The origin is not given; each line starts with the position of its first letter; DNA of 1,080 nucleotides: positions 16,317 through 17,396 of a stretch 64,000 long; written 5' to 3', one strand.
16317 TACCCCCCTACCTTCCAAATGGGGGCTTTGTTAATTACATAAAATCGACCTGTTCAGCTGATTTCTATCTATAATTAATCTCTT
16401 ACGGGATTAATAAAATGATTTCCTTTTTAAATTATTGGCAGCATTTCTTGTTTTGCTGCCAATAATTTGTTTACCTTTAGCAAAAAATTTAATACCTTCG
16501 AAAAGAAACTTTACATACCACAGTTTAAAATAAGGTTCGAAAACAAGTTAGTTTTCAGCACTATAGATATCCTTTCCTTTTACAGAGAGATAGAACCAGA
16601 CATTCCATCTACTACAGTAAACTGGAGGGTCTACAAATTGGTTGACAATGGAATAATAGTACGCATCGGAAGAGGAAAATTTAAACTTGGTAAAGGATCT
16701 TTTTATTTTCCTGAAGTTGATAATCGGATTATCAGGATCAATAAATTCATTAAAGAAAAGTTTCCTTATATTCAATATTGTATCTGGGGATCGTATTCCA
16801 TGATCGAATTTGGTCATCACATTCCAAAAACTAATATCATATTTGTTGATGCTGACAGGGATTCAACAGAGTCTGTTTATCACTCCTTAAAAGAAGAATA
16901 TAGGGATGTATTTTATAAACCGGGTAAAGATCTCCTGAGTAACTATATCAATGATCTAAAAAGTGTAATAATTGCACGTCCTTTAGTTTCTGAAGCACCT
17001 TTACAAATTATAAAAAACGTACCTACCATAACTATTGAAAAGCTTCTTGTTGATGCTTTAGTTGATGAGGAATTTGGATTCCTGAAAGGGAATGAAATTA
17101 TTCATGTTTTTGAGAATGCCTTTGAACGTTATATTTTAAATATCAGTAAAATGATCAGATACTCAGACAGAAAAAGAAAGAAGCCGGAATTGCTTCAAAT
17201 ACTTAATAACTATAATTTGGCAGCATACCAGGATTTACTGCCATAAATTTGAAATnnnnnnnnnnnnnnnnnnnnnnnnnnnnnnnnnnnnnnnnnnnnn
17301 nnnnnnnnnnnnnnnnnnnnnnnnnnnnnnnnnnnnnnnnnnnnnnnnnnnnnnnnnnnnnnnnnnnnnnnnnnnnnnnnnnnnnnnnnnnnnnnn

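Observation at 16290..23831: Tight four-gene defence operon (AbiEi-like, AbiEii, HsdM-HsdS fusion, HsdR) wedged into the arginine / carbamoyl-phosphate gene neighbourhood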

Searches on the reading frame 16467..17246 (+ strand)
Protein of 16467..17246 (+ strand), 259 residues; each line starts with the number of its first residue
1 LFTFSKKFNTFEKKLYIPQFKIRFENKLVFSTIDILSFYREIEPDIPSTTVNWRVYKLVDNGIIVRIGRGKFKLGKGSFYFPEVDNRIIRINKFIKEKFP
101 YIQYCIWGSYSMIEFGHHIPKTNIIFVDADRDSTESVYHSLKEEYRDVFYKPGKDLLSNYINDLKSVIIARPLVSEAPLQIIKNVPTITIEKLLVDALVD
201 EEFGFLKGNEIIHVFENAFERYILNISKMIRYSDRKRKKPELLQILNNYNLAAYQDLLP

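Call 3: search_protein_families(library=pfam, proteins=[window:16467-17246:+])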
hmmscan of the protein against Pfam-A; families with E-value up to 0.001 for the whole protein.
window:16467-17246:+ (259 aa): 1 family
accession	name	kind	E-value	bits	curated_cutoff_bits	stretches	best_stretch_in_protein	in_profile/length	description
PF20217.3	DUF6577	-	9e-63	212.1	27.8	1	50-250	1-202/204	Family of unknown function (DUF6577)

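Call 4: search_protein_families(library=padloc, proteins=[window:16467-17246:+])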
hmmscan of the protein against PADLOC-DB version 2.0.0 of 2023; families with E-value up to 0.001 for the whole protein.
window:16467-17246:+ (259 aa): 4 families
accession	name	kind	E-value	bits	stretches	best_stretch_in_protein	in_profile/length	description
PDLC02235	AbiEi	-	1.1e-76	255.6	1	18-250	6-238/240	AbiEi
PDLC02261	AbiEi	-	3.1e-49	165.4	1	93-249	3-159/160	AbiEi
PDLC02243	AbiEi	-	1.6e-42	144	1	24-248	10-232/234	AbiEi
PDLC02257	AbiEi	-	3.5e-41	139.2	1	23-246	13-238/240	AbiEi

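Call 29: search_protein_families(library=ncbifam, proteins=[window:16467-17246:+])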
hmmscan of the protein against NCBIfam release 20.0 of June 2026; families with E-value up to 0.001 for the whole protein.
window:16467-17246:+ (259 aa): 0 families
